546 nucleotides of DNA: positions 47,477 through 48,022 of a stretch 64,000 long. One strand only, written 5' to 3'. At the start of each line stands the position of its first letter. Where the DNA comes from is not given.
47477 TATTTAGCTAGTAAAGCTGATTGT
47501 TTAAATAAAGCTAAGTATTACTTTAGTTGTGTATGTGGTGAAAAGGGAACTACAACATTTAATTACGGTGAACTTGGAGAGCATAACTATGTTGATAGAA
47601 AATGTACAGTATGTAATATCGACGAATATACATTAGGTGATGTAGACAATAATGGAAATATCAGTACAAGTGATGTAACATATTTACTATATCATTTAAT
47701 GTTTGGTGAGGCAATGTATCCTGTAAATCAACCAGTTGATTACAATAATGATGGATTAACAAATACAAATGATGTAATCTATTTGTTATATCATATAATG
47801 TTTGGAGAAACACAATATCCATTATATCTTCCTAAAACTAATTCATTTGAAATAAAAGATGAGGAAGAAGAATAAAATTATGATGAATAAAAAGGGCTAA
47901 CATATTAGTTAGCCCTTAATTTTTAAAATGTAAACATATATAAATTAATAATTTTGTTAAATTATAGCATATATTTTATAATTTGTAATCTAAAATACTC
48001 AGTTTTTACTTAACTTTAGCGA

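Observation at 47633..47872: A shared dockerin-like module on three secreted proteins implies an undescribed cohesin-type surface-display system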

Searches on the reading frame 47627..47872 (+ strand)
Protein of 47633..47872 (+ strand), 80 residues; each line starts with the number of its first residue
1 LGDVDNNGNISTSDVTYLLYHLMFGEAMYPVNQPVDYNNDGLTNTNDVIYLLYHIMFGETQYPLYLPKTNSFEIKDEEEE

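Call 9: search_protein_families(library=pfam, proteins=[window:47633-47872:+], max_evalue=10)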
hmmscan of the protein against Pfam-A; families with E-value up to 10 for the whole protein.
seq(80 aa): 2 families
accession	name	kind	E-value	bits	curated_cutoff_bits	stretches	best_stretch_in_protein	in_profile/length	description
PF00404.24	Dockerin_1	-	0.009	16.6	22.9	1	1-48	1-49/57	Dockerin type I domain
PF00036.39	EF-hand_1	-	0.079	13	25.4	1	3-21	10-28/29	EF hand domain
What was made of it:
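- On EF-hand (PF00036/PF13499): EF-hand_1 scores 13.0 bits against GA 25.4 for one module only (call 9).
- Closest known: EF-hand Ca-binding motifs. Different: EF-hand_1 scores 13 bits against GA 25.4 (call 9).
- A weak EF-hand_1 similarity exists (13 bits, call 9).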

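Call 24: search_protein_representatives(alignment_id=A2)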
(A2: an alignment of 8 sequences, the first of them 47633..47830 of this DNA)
Query: 8 sequences, 87 profile positions. Proteins with E-value up to 0.001 (for the whole library): 7848; up to 1e-10: 2607; up to 1e-30: 11. The best 150 are listed.
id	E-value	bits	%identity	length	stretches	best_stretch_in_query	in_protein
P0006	8.8e-50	182.5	-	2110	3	20-85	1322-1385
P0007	1.9e-49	181.5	-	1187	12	21-72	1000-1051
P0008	3.9e-46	170.9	-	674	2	17-85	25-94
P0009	3.3e-42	158.3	-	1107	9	7-75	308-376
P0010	4.5e-39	148.2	-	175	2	14-86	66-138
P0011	3.4e-37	142.2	-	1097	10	19-75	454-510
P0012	7.2e-37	141.2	-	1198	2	4-86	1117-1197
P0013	1.8e-33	130.2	-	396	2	16-85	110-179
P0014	4.2e-33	129.1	-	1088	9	19-71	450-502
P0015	5.6e-32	125.5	-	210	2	22-85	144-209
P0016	2.6e-31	123.3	-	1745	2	18-85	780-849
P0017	1.5e-30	120.9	-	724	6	16-84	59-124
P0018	4.5e-30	119.4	-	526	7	20-75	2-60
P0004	5.7e-30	119.1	-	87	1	1-85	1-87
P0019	9.8e-30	118.3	-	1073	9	10-74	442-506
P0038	2.8e-26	107.2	-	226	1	13-84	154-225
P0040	3.8e-26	106.8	-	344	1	15-85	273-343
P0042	5.0e-26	106.4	-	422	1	13-84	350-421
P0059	5.8e-25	103.0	-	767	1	11-84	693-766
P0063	6.4e-25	102.9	-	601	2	5-84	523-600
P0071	1.3e-24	101.8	-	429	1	12-84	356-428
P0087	3.7e-24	100.4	-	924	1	18-84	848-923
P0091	4.9e-24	100.0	-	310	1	13-86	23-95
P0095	5.6e-24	99.8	-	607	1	18-84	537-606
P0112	2.1e-23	98.0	-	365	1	13-84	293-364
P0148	1.0e-22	95.8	-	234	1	19-84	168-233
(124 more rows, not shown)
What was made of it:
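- An exhaustive HMMER search finds 7,848 cluster representatives at E<=1e-3 and 2,607 at E<=1e-10 (call 24).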

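Call 31: search_solved_structures(query=A2, max_evalue=1, show_alignments=3)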
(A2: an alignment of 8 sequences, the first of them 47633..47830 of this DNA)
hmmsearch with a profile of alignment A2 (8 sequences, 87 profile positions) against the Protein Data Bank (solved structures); distinct sequences matched with E-value up to 1: 35.
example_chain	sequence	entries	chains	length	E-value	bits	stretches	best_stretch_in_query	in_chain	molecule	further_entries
2y3n_B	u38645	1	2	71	4.6e-07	32.8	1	19-71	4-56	CELLULOSOMAL FAMILY-48 PROCESSIVE GLYCOSIDE HYDROLASE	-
5lxv_B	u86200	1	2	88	6.2e-05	26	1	13-70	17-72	Carbohydrate-binding protein WP_009985128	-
1daq_A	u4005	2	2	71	7.6e-05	25.7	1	19-70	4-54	ENDOGLUCANASE SS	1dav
6kgc_B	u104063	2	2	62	7.9e-05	25.6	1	18-73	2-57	And cellulose-binding endoglucanase family 9 CelL ortholog dockerin domain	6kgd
2mte_A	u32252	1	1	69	8.7e-05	25.5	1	19-70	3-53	Cellulose 1,4-beta-cellobiosidase (reducing end) CelS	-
6kg9_A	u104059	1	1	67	0.00013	24.9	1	17-73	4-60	And cellulose-binding endoglucanase family 9 CelL ortholog dockerin domain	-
6kge_D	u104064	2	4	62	0.00013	24.9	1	18-72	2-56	And cellulose-binding endoglucanase family 9 CelL ortholog dockerin domain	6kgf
4fl4_A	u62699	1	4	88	0.00016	24.7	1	13-71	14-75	Glycoside hydrolase family 9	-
4dh2_B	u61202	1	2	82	0.00016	24.6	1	19-77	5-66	Dockerin type 1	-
5nrk_B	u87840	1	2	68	0.00017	24.5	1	22-70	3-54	DocCel5: Type I dockerin repeat domain from A. cellulolyticus family 5 endoglucanase WP_01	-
3ul4_B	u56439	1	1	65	0.00019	24.4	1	19-76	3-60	Cellulosome enzyme, dockerin type I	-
5nrm_B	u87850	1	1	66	0.00023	24.1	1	22-71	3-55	DocCel5: Type I dockerin repeat domain from A. cellulolyticus family 5 endoglucanase WP_01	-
2yik_A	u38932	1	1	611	0.00025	24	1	18-75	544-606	ENDOGLUCANASE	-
4uyq_B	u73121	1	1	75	0.00091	22.2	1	20-71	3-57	Cellulosomal scaffoldin adaptor protein B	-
4uyp_B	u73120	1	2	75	0.00096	22.1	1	20-69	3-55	Cellulosomal scaffoldin adaptor protein B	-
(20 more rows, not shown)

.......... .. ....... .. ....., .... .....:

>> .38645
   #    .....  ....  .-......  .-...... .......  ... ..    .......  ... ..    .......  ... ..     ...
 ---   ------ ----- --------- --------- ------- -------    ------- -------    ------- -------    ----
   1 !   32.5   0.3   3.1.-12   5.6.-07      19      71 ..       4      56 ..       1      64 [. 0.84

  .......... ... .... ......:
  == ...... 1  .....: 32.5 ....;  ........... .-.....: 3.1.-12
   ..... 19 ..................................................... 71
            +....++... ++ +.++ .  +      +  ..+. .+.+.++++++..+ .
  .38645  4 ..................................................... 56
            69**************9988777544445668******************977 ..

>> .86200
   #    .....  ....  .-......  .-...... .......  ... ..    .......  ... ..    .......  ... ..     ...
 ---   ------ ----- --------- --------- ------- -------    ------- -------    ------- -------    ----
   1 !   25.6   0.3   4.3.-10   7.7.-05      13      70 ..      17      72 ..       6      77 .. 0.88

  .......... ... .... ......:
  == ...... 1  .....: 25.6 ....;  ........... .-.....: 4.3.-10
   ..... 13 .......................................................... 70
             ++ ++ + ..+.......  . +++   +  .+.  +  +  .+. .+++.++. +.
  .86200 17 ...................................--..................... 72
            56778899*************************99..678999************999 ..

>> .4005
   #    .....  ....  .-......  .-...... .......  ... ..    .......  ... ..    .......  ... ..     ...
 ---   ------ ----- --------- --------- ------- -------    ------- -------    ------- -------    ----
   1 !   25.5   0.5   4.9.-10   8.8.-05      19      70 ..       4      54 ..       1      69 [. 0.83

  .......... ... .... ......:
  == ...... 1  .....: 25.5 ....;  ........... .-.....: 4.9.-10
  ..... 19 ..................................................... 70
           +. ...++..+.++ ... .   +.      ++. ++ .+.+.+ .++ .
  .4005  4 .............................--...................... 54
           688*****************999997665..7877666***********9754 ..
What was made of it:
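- On Type I dockerin (PF00404): A profile search against PDB sequences gives dockerin chains for every hit at E<0.15 (28 sequences), best E=4.6e-7 (call 31).
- A profile of the module against PDB sequences returns dockerins almost exclusively: every hit at E<0.15, 28 sequences, best 2y3n_B at E=4.6e-7 (call 31).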

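Call 43: predict_structure(alignment_id=A4)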
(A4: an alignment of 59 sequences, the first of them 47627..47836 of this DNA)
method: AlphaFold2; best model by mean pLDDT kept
length: 70 residues; sequences in the alignment: 59
mean_pLDDT: 95.1   pTM: 0.83
mean pLDDT of the five models: 95.1, 94.7, 94.4, 93.3, 93.1
residues with pLDDT >= 90: 66; 70-90: 2; 50-70: 2; < 50: 0
segments of 3 or more residues with pLDDT < 50: none
pLDDT, mean of each block of 10 residues (from residue 1): 94 98 97 95 97 98 87
secondary structure, 60 per line:
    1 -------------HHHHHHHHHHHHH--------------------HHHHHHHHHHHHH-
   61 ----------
elements in order: H14-26 H47-59
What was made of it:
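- On Type I dockerin (PF00404): The AlphaFold2 model shows helices starting at loop position 10 in both repeats (call 43). The model has pLDDT 95.1 (call 43).
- On EF-hand (PF00036/PF13499): The model has no helix before the loops (call 43).
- The AlphaFold2 model has pLDDT 95.1 (call 43).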

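Call 46: fold_search(model_id=the predicted structure, library=pdb)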
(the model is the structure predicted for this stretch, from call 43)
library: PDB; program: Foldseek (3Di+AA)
matches with E <= 10: 52; with E <= 0.001: 0
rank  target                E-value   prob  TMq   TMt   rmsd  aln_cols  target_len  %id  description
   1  4fl4_A                3.0e-03  1.00  0.62  0.63   2.5        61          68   26  Scaffoldin conformation and dynamics revealed by a ternary complex from the Clostridium thermocellum cellulosome (released 2012-06-27)
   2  4uyq_B                4.0e-03  1.00  0.60  0.58   4.6        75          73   16  High resolution structure of the third cohesin ScaC in complex with the ScaB dockerin with a mutation in the C-termina (released 2015-04-15)
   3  4fl4_D                5.1e-03  1.00  0.64  0.68   2.3        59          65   27  Scaffoldin conformation and dynamics revealed by a ternary complex from the Clostridium thermocellum cellulosome (released 2012-06-27)
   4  5nrm_B                5.4e-03  1.00  0.63  0.66   2.4        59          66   27  Crystal structure of the sixth cohesin from Acetivibrio cellulolyticus' scaffoldin B in complex with Cel5 dockerin S51 (released 2018-01-31)
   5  5nrk_D                5.9e-03  1.00  0.61  0.63   2.5        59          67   25  Crystal structure of the sixth cohesin from Acetivibrio cellulolyticus' scaffoldin B in complex with Cel5 dockerin S15 (released 2018-01-31)
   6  3ul4_B                9.2e-03  1.00  0.59  0.65   3.7        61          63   26  Crystal structure of Coh-OlpA(Cthe_3080)-Doc918(Cthe_0918) complex: A novel type I Cohesin-Dockerin complex from Clost (released 2012-11-28)
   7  4fl4_G                1.1e-02  1.00  0.62  0.64   2.4        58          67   28  Scaffoldin conformation and dynamics revealed by a ternary complex from the Clostridium thermocellum cellulosome (released 2012-06-27)
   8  5nrk_B                1.1e-02  1.00  0.62  0.63   2.4        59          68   25  Crystal structure of the sixth cohesin from Acetivibrio cellulolyticus' scaffoldin B in complex with Cel5 dockerin S15 (released 2018-01-31)
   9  4fl4_J                1.3e-02  1.00  0.62  0.65   2.5        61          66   26  Scaffoldin conformation and dynamics revealed by a ternary complex from the Clostridium thermocellum cellulosome (released 2012-06-27)
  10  4uyp_B                1.5e-02  0.99  0.55  0.53   4.4        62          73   19  High resolution structure of the third cohesin ScaC in complex with the ScaB dockerin with a mutation in the N-termina (released 2015-04-15)
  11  6kgd_B                1.7e-02  1.00  0.63  0.75   2.1        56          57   23  Crystal structure of CaDoc0917(R49D)-CaCohA2 complex at pH 8.0 (released 2020-07-08)
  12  4dh2_B                1.8e-02  1.00  0.63  0.62   2.3        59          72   25  Crystal structure of Coh-OlpC(Cthe_0452)-Doc435(Cthe_0435) complex: A novel type I Cohesin-Dockerin complex from Clost (released 2012-11-28)
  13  2vn5_B                2.2e-02  0.99  0.58  0.71   3.7        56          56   25  The Clostridium cellulolyticum dockerin displays a dual binding mode for its cohesin partner (released 2008-05-20)
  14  5m2o_B                2.4e-02  0.98  0.61  0.58   3.7        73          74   19  R. flavefaciens' third ScaB cohesin in complex with a group 1 dockerin (released 2017-07-05)
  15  4dh2_D                2.6e-02  0.99  0.63  0.63   2.4        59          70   25  Crystal structure of Coh-OlpC(Cthe_0452)-Doc435(Cthe_0435) complex: A novel type I Cohesin-Dockerin complex from Clost (released 2012-11-28)
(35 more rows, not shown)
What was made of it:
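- On Type I dockerin (PF00404): The Foldseek PDB top 33 matches are all dockerins, with prob 0.9-1.0 for the first 31 (call 46).
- Closest known: EF-hand Ca-binding motifs. Different: The profile hits with E<0.15 are all dockerins, and the structural matches with probability above 0.2 are all dockerins (calls 31, 46).
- In Foldseek against PDB the top 33 matches are all dockerins, with prob about 1.0, TM about 0.6 and rmsd 2.0-2.5 A for the best-fitting ones (call 46).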

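Call 54: find_encoding_contigs(protein=P0091, flank=10000, max_places=3)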
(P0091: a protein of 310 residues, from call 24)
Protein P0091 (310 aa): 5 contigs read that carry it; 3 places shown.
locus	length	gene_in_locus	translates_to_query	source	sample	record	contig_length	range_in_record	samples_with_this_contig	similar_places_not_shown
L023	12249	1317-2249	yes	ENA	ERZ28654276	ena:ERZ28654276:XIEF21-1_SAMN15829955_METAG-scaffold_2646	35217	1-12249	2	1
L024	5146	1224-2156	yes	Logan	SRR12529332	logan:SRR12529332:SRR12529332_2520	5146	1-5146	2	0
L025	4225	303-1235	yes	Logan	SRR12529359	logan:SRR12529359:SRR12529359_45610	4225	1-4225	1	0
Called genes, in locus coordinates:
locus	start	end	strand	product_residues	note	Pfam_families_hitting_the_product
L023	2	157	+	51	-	?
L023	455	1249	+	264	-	PF04231:Endonuclease_1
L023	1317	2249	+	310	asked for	PF04231:Endonuclease_1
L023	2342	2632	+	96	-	PF07876:Dabb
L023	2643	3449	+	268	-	PF14808:TMEM164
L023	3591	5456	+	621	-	PF13306:LRR_5, PF13855:LRR_8 (faint), PF13306:LRR_5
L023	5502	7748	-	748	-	PF01136:Peptidase_U32, PF12392:DUF3656, PF01136:Peptidase_U32 (weak)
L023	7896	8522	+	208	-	PF00440:TetR_N, PF17924:TetR_C_19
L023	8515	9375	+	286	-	PF02645:DegV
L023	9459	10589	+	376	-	-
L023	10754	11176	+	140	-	PF00164:Ribosom_S12_S23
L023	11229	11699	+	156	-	PF00177:Ribosomal_S7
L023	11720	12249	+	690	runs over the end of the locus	PF00009:GTP_EFTU, PF03144:GTP_EFTU_D2, PF22042:EF-G_D2, PF14492:EFG_III, PF16658:RF3_C (weak), PF03764:EFG_IV, PF00679:EFG_C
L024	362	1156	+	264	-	PF04231:Endonuclease_1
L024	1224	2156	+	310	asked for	PF04231:Endonuclease_1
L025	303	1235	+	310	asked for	PF04231:Endonuclease_1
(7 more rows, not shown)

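Call 55: find_encoding_contigs(protein=P0087, flank=10000, max_places=3)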
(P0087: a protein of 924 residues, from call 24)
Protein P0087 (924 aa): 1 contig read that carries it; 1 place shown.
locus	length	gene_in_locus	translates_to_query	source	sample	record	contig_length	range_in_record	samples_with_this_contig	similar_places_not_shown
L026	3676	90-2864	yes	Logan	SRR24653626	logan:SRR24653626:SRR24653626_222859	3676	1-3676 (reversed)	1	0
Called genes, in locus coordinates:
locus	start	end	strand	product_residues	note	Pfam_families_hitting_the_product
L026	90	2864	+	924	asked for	PF13306:LRR_5 (faint)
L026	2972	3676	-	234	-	?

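Call 66: search_protein_families(library=pfam, proteins=[P0095, P0059, P0063, P0040, P0071, P0042, P0112, P0008, P0038, P0148], max_evalue=0.1)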
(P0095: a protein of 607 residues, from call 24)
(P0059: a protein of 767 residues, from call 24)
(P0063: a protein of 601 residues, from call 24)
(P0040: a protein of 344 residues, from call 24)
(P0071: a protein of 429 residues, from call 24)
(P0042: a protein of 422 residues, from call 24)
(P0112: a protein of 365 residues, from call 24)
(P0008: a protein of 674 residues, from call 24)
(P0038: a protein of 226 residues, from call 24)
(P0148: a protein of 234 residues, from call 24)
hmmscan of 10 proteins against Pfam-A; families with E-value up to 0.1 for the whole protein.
P0095 (607 aa): 3 families
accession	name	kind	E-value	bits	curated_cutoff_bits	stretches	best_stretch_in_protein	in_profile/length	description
PF13306.12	LRR_5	-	7.3e-18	65.1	27.7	1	66-159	1-92/127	BspA type Leucine rich repeat region (6 copies)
PF00963.24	Cohesin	-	6e-05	23.7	24.1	0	377-473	4-115/139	Cohesin domain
PF09845.14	OapC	-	0.075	13.7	23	0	345-381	2-36/133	Origin-associated protein OapC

P0059 (767 aa): 6 families
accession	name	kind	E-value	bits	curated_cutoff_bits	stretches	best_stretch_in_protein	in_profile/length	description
PF14200.12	RicinB_lectin_2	-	8.5e-29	100.5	25.6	5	252-340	2-87/89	Ricin-type beta-trefoil lectin domain-like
PF00652.28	Ricin_B_lectin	-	2.5e-09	37.8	29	3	240-352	24-126/126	Ricin-type beta-trefoil lectin domain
PF00963.24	Cohesin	-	2.5e-08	34.6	24.1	1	571-680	1-123/139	Cohesin domain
PF21595.3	CCL2-like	-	0.019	15.5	27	0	161-208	1-47/127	CCL2 lectin-like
PF03891.20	DUF333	-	0.047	14.4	25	0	286-299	3-16/47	Domain of unknown function (DUF333)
PF07495.19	Y_Y_Y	-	0.062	13.7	26.6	0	419-447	34-64/65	Y_Y_Y domain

P0063 (601 aa): 2 families
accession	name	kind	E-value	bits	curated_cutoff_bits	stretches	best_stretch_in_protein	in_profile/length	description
PF00404.24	Dockerin_1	-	1.3e-17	64.2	22.9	2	329-384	2-57/57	Dockerin type I domain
PF00963.24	Cohesin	-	2.2e-08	34.8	24.1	1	414-531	2-136/139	Cohesin domain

P0040 (344 aa): 12 families
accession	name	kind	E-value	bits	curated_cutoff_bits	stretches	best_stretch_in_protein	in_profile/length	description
PF00963.24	Cohesin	-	7.2e-09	36.4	24.1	1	145-263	1-130/139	Cohesin domain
PF10367.15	zf-Vps39_C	-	0.00023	21.1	24.7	0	1-22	6-26/41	Vacuolar sorting protein 39 C-terminal zinc finger domain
PF19335.5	HMBD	-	0.0018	18.6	23.6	0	4-16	16-27/28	Heavy metal binding domain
PF24258.1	DUF7459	-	0.0023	18.6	27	0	44-131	15-88/105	Domain of unknown function (DUF7459)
PF24292.1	DUF7479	-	0.011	16.3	27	0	3-19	29-45/60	Domain of unknown function (DUF7479)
PF13248.11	Zn_ribbon_3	-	0.015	15.2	27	0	4-19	2-16/26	zinc-ribbon domain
PF20823.2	Cmr2_Zn-bd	-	0.017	15.7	27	0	44-56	4-16/58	CRISPR RNA silencing complex Cmr2 subunit, Zn-binding domain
PF06827.20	zf-FPG_IleRS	-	0.032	14.5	21.3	0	4-17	1-14/30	Zinc finger found in FPG and IleRS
PF14149.11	YhfH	-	0.034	14.4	27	0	3-18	12-27/37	YhfH-like protein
PF04641.18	Rtf2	-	0.056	13.2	27.4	0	4-29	146-171/258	Rtf2 RING-finger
PF18716.7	VATC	-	0.059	13.6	26.6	0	5-17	4-16/43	Vms1-associating treble clef domain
PF13453.11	Zn_ribbon_TFIIB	-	0.06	13.2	22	0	113-131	11-29/41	Transcription factor zinc-finger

P0071 (429 aa): 3 families
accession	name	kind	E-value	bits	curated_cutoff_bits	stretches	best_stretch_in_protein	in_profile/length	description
PF09479.16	Flg_new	-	1.9e-13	50.8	27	1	60-128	2-65/65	Listeria-Bacteroides repeat domain (List_Bact_rpt)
PF00963.24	Cohesin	-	1.1e-08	35.8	24.1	1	235-360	2-139/139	Cohesin domain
PF00404.24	Dockerin_1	-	0.028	15.1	22.9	1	365-412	1-49/57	Dockerin type I domain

P0042 (422 aa): 2 families
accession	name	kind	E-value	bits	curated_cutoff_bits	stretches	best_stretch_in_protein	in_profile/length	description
PF00963.24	Cohesin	-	1.3e-06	29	24.1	1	229-334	2-121/139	Cohesin domain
PF00404.24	Dockerin_1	-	0.09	13.4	22.9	0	358-405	1-49/57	Dockerin type I domain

P0112 (365 aa): 4 families
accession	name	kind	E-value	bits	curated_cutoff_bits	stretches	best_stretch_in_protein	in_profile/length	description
PF00963.24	Cohesin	-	1.1e-10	42.3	24.1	2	40-139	5-106/139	Cohesin domain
PF13786.12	DUF4179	-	0.0055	17.6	30.1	1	2-56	3-64/94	Domain of unknown function (DUF4179)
PF16743.10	PliI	-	0.0058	16.8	27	0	251-298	11-56/123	Periplasmic lysozyme inhibitor of I-type lysozyme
PF00404.24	Dockerin_1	-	0.033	14.8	22.9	0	301-349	1-50/57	Dockerin type I domain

P0008 (674 aa): 4 families
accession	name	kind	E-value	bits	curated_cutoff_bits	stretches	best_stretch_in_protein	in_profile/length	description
PF00963.24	Cohesin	-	9e-13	49.1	24.1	2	492-590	14-122/139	Cohesin domain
PF00404.24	Dockerin_1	-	7.5e-08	32.9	22.9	2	31-78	3-50/57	Dockerin type I domain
PF00036.39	EF-hand_1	-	0.039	13.9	25.4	0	29-46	8-25/29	EF hand domain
PF02014.22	Reeler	-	0.096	13.7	21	0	106-135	15-41/131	Reeler domain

P0038 (226 aa): 5 families
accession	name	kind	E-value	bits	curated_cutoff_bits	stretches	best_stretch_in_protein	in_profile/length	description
PF00963.24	Cohesin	-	8.5e-10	39.4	24.1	1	36-157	7-139/139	Cohesin domain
PF00404.24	Dockerin_1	-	1.5e-05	25.5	22.9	1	162-210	1-50/57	Dockerin type I domain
PF00036.39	EF-hand_1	-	0.016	15.2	25.4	0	164-180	10-26/29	EF hand domain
PF10648.15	Gmad2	-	0.036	14.8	25.7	1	116-154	15-52/86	Immunoglobulin-like domain of bacterial spore germination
PF13405.12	EF-hand_6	-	0.082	13.1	25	0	164-180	10-26/30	EF-hand domain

P0148 (234 aa): 2 families
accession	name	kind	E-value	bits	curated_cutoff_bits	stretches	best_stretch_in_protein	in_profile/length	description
PF00963.24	Cohesin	-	1.2e-11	45.4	24.1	1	34-163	2-138/139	Cohesin domain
PF00404.24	Dockerin_1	-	3.2e-05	24.5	22.9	1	170-218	1-50/57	Dockerin type I domain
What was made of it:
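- Pfam Cohesin scores above its gathering threshold in 9 of 10 sampled (call 66).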

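Call 80: find_encoding_contigs(protein=P0112, flank=10000, max_places=3)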
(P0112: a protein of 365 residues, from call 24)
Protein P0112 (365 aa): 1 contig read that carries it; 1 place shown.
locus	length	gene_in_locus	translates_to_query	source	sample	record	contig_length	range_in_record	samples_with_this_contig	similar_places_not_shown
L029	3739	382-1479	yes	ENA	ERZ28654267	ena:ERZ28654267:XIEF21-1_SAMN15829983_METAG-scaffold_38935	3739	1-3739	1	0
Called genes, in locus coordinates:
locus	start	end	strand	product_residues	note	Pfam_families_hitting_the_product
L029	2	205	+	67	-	?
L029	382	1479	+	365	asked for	PF00963:Cohesin (weak)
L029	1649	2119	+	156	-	PF01668:SmpB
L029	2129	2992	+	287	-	PF20434:BD-FAE, PF07859:Abhydrolase_3, PF00326:Peptidase_S9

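Call 85: find_related_loci(query=A4, collection=viral_contigs, flank=8000)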
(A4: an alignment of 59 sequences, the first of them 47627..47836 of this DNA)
Query A4 (70 aa) in viral_contigs; peptide patterns used: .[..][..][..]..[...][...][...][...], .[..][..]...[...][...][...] (x = any residue, [..] = any of these).
46 stretches matched a pattern, but none encodes a relative of the query by tblastn (E <= 1e-3).

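Call 86: search_protein_families(library=pfam, proteins=[P0016], max_evalue=0.01)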
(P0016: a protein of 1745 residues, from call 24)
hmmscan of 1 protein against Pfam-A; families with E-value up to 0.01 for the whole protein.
P0016 (1745 aa): 2 families
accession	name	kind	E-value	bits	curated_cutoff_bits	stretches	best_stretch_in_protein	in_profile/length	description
PF13884.11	Peptidase_S74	-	4e-14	53.1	22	1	1632-1686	1-57/58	Chaperone of endosialidase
PF00404.24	Dockerin_1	-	4.3e-07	30.5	22.9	1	784-834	2-51/57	Dockerin type I domain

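Call 87: find_encoding_contigs(protein=P0016, flank=10000, max_places=2)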
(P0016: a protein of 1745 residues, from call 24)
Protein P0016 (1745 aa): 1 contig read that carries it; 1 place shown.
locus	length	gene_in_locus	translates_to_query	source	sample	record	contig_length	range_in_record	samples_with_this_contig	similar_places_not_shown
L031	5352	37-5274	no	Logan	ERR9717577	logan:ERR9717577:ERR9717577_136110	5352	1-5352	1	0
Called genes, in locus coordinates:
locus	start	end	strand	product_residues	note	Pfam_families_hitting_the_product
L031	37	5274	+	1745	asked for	PF00404:Dockerin_1 (faint), PF13884:Peptidase_S74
